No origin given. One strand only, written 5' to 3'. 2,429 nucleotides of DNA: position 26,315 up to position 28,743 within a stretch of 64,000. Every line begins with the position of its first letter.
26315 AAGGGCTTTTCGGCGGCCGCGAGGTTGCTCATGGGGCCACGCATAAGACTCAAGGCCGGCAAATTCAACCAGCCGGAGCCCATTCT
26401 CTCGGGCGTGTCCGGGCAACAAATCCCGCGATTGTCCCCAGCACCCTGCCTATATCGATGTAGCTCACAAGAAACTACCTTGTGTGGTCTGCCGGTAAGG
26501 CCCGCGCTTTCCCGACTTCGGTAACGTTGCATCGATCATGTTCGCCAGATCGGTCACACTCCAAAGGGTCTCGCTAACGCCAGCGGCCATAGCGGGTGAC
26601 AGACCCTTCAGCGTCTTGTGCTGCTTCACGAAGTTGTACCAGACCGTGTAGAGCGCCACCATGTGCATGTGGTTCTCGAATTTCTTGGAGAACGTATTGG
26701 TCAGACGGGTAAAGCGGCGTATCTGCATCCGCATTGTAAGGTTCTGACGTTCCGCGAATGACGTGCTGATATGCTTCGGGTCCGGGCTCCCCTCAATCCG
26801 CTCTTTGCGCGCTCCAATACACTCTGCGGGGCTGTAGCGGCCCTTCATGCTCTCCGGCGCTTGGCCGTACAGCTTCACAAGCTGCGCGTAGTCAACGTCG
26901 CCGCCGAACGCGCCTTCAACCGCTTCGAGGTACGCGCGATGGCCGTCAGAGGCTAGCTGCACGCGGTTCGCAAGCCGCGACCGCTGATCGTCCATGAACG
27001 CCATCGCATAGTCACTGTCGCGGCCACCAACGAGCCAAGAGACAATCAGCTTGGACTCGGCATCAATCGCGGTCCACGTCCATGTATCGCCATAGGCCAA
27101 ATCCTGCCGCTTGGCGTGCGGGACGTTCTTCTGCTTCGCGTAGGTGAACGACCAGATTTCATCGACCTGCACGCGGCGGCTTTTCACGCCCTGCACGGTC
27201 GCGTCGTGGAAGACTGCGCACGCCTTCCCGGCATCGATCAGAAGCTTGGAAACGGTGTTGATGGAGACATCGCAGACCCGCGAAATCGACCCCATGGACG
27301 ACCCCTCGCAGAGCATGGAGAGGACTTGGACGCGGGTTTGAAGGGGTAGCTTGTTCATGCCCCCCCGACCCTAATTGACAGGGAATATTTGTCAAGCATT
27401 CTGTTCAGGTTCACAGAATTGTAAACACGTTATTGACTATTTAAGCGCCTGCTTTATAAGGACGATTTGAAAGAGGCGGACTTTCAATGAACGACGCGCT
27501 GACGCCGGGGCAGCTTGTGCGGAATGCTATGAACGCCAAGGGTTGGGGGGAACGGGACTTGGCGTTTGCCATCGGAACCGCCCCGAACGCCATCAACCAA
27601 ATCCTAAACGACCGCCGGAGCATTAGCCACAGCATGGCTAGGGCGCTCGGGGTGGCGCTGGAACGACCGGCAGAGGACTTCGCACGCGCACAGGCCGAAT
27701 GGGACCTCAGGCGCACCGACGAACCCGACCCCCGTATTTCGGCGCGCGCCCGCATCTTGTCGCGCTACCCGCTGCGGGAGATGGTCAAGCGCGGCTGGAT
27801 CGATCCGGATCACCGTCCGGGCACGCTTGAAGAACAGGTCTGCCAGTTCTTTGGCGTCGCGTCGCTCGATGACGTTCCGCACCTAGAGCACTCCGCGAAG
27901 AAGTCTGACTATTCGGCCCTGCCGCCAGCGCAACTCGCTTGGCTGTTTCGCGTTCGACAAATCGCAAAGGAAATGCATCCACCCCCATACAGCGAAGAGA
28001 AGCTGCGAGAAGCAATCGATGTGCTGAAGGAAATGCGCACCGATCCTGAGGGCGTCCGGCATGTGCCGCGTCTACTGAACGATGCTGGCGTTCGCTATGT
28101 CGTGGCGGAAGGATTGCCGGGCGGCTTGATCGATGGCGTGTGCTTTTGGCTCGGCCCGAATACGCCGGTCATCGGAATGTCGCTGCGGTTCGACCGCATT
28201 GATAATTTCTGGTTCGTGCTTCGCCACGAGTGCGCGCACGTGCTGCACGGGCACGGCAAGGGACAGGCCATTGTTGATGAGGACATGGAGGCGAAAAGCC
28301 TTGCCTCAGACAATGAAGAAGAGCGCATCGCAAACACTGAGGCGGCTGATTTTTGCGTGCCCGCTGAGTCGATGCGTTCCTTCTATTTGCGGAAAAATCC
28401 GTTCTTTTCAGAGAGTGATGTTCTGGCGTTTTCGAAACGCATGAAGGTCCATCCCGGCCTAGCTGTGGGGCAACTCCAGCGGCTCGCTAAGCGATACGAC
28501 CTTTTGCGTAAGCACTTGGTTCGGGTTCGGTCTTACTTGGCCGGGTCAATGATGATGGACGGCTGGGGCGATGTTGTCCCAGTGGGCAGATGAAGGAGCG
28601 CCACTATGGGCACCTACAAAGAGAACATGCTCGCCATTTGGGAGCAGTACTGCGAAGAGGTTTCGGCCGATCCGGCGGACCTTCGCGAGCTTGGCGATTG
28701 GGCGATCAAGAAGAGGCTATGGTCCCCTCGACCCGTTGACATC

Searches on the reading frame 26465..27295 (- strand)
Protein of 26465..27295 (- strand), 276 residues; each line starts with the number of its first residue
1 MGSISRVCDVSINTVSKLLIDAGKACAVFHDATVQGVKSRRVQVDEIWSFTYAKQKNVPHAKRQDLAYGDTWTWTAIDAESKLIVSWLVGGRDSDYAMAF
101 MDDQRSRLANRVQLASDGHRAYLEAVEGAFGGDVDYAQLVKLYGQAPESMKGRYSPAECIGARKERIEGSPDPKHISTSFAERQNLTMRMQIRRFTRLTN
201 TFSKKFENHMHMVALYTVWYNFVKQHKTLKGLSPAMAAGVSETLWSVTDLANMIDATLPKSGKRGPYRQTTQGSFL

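Call 46: search_protein_families(library=pfam, proteins=[window:26465-27295:-], max_evalue=0.01)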
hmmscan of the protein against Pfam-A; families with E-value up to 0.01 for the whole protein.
window:26465-27295:- (276 aa): 2 families
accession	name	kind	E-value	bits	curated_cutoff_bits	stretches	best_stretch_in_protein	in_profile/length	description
PF03400.19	DDE_Tnp_IS1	-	3.9e-05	24.5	24.1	1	177-216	85-124/131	IS1 transposase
PF13610.12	DDE_Tnp_IS240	-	0.0035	17.9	27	0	71-127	18-75/139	DDE domain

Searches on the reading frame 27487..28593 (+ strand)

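Call 46: search_protein_families(library=pfam, proteins=[window:27487-28593:+], max_evalue=0.01)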
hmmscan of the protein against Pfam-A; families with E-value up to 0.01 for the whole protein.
window:27487-28593:+ (368 aa): 3 families
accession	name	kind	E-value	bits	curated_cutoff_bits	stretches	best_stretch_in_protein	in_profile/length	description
PF06114.19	Peptidase_M78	-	0.0001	22.6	22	1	205-301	8-97/123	IrrE N-terminal-like domain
PF01381.28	HTH_3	-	0.00044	20.7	23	1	12-63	2-53/55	Helix-turn-helix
PF13560.12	HTH_31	-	0.0066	17.2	27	0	8-66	3-62/64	Helix-turn-helix domain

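Call 73: search_protein_families(library=padloc, proteins=[window:27487-28593:+], max_evalue=0.01)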
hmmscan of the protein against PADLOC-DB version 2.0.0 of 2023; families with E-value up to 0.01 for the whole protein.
window:27487-28593:+ (368 aa): 4 families
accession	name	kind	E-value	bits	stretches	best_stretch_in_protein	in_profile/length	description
PDLC03982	PD-Lambda-2_B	-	4.7e-49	165.7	1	6-350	59-395/402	-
PDLC03946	RmrA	-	0.0016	15.2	0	214-322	165-256/357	-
PDLC03952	RmrA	-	0.0017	15.3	1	190-297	171-270/395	-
PDLC04757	PDC-M64B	-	0.0021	16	1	8-42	31-65/128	-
